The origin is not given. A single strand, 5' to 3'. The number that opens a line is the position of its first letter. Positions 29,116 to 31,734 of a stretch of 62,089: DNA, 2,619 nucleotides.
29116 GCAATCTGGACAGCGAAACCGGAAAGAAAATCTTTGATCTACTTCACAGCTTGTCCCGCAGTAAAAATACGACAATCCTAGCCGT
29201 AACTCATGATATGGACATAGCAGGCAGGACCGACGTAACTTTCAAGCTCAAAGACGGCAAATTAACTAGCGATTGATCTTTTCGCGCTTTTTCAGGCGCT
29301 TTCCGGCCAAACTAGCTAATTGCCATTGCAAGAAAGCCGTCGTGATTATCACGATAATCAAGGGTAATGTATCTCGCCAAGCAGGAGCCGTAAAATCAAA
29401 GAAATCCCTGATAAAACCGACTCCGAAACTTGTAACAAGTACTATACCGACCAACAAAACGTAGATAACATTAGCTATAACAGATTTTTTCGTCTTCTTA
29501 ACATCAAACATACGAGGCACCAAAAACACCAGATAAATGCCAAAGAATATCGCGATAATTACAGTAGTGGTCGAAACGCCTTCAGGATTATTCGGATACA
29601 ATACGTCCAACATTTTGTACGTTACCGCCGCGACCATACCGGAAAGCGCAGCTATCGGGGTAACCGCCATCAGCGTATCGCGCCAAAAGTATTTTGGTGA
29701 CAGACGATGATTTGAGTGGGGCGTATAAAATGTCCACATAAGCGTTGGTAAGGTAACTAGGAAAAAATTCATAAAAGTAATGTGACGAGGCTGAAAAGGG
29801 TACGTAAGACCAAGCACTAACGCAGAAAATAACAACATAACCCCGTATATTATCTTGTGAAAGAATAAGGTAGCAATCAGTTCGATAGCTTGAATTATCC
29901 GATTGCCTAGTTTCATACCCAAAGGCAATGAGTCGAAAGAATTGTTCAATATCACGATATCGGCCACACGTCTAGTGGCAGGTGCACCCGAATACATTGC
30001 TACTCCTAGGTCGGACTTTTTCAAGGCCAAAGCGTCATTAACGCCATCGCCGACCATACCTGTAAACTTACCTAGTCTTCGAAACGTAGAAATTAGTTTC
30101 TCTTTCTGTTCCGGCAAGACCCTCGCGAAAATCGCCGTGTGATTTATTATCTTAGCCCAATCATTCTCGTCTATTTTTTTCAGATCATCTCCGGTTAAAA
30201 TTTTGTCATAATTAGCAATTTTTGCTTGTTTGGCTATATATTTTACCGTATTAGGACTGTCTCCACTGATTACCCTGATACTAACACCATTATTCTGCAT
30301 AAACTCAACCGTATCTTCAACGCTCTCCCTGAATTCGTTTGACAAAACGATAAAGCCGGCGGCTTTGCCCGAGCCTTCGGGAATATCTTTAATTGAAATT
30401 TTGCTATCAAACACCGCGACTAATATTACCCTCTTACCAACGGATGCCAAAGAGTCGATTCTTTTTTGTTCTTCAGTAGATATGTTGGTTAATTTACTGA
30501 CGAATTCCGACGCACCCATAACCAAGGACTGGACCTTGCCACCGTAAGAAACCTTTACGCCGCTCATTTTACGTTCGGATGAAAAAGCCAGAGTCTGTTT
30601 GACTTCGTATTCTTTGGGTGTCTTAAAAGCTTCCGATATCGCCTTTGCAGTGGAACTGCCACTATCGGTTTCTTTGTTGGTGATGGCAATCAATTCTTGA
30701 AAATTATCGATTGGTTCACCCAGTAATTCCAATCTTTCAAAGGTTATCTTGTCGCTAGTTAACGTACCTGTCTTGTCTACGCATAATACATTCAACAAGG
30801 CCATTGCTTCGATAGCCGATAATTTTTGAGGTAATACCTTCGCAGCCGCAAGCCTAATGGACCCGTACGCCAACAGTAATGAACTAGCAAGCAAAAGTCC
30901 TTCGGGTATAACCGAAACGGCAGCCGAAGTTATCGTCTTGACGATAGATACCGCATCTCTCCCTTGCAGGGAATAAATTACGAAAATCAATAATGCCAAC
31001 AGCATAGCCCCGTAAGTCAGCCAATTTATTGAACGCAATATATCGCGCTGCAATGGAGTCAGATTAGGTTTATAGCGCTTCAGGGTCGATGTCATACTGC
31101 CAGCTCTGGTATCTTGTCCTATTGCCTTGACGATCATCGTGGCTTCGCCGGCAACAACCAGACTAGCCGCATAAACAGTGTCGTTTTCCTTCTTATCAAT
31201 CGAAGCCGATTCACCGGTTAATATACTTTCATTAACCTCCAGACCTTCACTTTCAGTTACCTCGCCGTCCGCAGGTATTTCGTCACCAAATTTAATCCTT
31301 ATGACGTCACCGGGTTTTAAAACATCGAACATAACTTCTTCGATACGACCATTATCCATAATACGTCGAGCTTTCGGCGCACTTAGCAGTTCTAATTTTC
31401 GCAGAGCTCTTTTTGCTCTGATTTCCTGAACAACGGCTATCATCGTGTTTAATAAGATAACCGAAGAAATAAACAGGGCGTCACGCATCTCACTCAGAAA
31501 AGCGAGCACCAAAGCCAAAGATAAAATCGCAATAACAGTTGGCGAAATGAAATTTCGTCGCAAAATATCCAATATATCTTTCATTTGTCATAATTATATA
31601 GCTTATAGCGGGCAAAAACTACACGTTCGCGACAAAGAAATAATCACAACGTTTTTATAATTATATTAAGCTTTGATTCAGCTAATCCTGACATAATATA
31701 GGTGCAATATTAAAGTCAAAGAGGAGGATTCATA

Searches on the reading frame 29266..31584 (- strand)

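Call 34: search_protein_families(library=pfam, max_evalue=0.001, proteins=[window:29266-31584:-])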
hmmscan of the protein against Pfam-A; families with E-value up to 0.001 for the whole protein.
window:29266-31584:- (772 aa): 3 families
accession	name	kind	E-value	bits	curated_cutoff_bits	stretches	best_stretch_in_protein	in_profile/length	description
PF00122.25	E1-E2_ATPase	-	8.2e-42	143.2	28.1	1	67-247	2-180/181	E1-E2 ATPase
PF00702.32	Hydrolase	-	4.5e-15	57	26.4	1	266-524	3-190/191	haloacid dehalogenase-like hydrolase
PF08282.18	Hydrolase_3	-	0.00018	21.7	20.9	0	510-552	208-250/255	haloacid dehalogenase-like hydrolase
